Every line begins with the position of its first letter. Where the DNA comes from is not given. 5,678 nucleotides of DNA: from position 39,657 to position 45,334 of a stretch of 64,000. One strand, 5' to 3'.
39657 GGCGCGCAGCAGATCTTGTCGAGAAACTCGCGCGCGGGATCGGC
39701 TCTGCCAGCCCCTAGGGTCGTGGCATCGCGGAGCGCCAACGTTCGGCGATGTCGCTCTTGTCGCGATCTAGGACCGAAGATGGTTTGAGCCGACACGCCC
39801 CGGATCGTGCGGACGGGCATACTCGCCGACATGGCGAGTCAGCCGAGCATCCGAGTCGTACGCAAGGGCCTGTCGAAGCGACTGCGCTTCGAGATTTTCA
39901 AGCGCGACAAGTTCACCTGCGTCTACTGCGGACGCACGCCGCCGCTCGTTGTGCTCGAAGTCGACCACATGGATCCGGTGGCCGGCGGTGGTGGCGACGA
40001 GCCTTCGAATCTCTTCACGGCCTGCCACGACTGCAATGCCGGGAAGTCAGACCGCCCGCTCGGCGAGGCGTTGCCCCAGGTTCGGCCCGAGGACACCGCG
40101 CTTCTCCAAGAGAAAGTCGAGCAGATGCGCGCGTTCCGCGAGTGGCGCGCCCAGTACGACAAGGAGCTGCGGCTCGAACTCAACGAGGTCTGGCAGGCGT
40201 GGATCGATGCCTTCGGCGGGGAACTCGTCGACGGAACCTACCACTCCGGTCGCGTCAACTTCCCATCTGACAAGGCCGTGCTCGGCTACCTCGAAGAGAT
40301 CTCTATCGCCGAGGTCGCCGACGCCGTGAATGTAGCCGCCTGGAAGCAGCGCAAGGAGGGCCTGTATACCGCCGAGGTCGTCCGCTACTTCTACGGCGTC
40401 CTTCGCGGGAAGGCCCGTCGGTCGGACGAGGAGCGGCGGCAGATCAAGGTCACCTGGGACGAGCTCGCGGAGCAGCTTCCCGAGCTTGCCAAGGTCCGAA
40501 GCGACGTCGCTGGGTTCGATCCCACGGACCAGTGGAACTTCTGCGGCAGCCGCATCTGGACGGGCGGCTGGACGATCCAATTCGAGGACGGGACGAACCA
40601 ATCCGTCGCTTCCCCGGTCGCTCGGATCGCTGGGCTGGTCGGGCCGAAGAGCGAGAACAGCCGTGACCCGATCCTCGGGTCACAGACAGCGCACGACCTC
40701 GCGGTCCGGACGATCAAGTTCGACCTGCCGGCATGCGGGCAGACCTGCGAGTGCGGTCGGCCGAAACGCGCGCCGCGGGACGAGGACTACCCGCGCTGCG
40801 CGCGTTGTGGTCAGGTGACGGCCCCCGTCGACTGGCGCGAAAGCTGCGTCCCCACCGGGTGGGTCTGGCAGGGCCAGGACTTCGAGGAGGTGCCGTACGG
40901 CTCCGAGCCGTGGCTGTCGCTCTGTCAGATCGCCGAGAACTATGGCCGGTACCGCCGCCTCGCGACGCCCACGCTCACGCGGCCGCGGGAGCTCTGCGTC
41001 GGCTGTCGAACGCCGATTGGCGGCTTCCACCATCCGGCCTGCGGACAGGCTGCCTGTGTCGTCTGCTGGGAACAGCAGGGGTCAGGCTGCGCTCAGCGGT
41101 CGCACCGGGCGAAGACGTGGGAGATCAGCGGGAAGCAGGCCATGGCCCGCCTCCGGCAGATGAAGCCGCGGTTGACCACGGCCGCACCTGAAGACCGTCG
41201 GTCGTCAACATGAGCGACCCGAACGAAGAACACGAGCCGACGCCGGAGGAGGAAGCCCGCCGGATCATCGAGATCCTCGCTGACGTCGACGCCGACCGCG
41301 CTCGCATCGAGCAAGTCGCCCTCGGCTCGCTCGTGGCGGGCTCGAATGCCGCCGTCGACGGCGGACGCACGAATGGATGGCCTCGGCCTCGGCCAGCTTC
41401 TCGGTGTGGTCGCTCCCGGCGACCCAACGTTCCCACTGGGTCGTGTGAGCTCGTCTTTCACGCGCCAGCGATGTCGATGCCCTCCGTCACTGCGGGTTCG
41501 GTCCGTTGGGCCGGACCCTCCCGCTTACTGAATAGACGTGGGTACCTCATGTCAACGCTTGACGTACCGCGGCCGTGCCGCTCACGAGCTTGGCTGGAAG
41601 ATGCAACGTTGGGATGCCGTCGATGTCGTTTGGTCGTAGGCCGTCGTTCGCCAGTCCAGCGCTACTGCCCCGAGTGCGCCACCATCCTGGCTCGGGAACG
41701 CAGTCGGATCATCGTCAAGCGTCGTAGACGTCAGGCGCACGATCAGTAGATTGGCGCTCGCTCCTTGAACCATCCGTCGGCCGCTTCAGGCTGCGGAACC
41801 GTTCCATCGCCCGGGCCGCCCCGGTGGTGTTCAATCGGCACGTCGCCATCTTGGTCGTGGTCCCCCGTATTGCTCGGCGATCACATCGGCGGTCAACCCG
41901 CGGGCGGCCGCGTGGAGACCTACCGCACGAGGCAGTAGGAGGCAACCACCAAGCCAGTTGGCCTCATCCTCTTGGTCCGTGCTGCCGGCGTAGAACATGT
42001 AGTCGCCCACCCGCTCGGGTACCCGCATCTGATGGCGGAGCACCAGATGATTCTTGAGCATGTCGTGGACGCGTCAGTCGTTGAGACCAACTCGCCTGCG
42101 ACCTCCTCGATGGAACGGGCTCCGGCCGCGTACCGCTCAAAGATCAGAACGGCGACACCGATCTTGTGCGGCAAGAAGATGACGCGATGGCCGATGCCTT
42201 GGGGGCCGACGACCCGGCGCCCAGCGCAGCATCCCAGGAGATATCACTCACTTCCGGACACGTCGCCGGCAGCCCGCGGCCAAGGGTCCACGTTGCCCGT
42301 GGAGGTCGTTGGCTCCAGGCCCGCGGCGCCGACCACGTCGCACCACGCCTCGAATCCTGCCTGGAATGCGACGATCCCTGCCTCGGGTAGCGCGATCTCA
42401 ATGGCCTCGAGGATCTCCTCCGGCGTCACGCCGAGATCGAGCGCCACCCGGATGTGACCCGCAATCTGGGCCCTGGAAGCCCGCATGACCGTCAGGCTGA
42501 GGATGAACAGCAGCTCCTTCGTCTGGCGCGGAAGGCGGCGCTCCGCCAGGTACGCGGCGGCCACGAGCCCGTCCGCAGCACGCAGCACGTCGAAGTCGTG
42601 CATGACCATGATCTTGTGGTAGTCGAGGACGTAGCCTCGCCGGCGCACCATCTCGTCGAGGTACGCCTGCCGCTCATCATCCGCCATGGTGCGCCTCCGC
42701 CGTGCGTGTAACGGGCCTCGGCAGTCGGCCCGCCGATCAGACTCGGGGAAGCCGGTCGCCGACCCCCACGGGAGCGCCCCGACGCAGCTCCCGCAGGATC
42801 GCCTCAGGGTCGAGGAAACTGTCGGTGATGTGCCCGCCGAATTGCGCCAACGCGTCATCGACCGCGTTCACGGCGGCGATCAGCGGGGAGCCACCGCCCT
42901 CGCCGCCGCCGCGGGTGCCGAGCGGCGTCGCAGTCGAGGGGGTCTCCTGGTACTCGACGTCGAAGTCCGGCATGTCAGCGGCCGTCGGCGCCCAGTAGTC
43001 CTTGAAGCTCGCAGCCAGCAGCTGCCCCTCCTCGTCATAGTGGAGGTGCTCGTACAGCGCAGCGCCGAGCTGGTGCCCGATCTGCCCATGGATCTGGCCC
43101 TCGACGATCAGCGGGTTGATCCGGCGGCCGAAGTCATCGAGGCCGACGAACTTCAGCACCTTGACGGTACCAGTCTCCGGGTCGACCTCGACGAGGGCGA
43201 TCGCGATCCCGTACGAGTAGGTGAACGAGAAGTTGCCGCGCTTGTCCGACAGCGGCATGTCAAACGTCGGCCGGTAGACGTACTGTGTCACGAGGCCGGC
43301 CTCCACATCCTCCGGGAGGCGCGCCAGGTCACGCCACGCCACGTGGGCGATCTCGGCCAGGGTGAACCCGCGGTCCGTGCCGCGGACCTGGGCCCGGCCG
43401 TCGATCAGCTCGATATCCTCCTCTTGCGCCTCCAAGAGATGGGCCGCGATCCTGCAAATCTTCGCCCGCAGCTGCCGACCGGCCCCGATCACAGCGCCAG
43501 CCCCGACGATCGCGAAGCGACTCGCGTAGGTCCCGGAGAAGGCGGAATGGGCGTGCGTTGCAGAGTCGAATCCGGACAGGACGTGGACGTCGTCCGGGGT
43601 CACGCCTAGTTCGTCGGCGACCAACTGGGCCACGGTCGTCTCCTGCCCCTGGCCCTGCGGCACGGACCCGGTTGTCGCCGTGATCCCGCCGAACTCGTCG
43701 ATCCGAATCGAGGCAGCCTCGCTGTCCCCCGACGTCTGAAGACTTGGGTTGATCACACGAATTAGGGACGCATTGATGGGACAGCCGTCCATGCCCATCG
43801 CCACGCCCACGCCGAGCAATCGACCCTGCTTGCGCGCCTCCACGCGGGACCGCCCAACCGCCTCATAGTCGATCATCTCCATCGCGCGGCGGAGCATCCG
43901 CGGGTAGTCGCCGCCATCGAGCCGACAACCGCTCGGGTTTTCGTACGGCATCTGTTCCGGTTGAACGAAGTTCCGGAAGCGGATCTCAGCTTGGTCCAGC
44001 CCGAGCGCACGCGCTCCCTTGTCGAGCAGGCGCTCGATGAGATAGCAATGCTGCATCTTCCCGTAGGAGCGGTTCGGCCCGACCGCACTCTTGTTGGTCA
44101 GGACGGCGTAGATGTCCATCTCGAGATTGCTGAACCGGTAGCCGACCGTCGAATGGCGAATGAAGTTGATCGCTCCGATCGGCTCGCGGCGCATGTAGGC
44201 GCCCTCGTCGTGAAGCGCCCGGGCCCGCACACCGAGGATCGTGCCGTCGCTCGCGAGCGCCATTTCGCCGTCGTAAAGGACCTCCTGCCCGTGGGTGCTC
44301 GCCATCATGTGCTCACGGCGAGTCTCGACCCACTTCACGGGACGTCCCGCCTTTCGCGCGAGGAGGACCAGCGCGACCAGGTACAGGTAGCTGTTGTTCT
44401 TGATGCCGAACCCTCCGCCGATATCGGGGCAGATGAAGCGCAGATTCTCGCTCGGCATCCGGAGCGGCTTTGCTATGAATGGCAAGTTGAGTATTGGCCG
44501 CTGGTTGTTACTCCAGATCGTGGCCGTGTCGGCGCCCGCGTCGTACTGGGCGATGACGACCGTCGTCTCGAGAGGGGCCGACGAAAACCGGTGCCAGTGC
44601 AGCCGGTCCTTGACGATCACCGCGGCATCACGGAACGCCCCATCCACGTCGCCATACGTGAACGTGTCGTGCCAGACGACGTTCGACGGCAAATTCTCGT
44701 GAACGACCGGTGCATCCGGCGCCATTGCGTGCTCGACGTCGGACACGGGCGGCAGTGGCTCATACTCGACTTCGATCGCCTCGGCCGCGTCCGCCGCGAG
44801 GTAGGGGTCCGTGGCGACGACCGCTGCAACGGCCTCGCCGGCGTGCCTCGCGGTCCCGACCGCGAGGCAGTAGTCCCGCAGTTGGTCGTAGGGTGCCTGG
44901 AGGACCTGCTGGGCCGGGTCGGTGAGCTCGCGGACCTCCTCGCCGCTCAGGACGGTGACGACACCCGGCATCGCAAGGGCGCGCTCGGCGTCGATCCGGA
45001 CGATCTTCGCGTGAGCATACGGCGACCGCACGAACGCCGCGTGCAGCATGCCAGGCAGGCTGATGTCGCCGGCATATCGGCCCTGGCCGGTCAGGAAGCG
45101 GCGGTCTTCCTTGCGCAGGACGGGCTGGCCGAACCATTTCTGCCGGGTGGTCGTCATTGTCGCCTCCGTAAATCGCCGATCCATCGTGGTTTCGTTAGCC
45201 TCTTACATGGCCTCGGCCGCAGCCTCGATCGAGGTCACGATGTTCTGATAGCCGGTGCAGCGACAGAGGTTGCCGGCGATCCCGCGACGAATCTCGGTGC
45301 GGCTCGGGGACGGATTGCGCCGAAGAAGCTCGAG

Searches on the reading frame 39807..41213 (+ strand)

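Call 51: search_protein_families(library=padloc, proteins=[window:39807-41213:+], max_evalue=0.001)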
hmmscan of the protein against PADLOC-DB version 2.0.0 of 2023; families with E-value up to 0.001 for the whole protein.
window:39807-41213:+ (468 aa): 4 families
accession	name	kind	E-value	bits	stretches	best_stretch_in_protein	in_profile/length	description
PDLC00350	PtuB1|PtuB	-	0.00018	19.5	1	15-83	29-102/224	Unknown function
PDLC03478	REase_II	-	0.00041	18.2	1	17-89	91-167/219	Type II restriction enzyme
PDLC00315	PtuB1|PtuB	-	0.00097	17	0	38-83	33-79/227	Unknown function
PDLC02859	DpdF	-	0.00098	15.7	0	31-80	3-52/545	DpdF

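Call 52: search_protein_families(library=pfam, proteins=[window:39807-41213:+], max_evalue=0.001)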
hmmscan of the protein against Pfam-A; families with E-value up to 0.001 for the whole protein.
window:39807-41213:+ (468 aa): 2 families
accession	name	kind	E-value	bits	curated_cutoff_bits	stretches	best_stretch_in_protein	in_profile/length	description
PF01844.29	HNH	-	3e-09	37.3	21.4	1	38-83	1-47/47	HNH endonuclease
PF14279.12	HNH_5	-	3e-08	33.9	27.5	1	38-82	1-45/56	HNH endonuclease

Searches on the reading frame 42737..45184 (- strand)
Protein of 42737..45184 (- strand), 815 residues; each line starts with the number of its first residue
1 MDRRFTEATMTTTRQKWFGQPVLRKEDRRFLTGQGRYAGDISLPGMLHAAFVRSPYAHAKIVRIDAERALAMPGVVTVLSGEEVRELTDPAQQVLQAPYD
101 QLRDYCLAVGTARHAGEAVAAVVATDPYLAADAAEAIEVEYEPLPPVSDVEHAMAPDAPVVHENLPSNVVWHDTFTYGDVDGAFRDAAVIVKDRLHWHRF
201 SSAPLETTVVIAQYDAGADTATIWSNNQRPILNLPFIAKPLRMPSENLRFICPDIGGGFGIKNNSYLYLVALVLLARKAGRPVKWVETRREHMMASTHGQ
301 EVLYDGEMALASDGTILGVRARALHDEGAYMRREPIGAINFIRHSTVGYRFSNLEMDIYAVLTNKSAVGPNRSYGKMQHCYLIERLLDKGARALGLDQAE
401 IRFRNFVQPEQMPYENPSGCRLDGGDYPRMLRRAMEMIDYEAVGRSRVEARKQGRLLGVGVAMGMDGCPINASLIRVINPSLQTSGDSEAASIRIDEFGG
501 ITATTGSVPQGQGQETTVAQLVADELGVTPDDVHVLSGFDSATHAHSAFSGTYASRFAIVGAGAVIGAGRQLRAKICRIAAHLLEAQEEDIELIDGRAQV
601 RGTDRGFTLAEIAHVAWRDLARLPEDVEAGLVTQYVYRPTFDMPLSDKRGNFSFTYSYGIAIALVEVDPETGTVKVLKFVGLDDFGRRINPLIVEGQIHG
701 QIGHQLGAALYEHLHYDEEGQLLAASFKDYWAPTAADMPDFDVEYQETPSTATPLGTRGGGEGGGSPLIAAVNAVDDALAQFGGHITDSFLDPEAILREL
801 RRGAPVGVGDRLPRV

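Call 51: search_protein_families(library=padloc, proteins=[window:42737-45184:-], max_evalue=0.001)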
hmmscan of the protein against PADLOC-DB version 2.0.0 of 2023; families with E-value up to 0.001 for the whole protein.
window:42737-45184:- (815 aa): 0 families

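Call 52: search_protein_families(library=pfam, proteins=[window:42737-45184:-], max_evalue=0.001)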
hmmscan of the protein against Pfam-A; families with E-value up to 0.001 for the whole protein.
window:42737-45184:- (815 aa): 3 families
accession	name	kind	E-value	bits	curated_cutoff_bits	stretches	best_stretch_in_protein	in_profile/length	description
PF20256.3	MoCoBD_2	-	7.9e-76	255.7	27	1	434-739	2-283/283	Molybdopterin cofactor-binding domain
PF02738.23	MoCoBD_1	-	3.6e-68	229.7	27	1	161-406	1-244/244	Molybdopterin cofactor-binding domain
PF01315.27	Ald_Xan_dh_C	-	3.8e-30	104.9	31.3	1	32-145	1-110/110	Aldehyde oxidase and xanthine dehydrogenase, a/b hammerhead domain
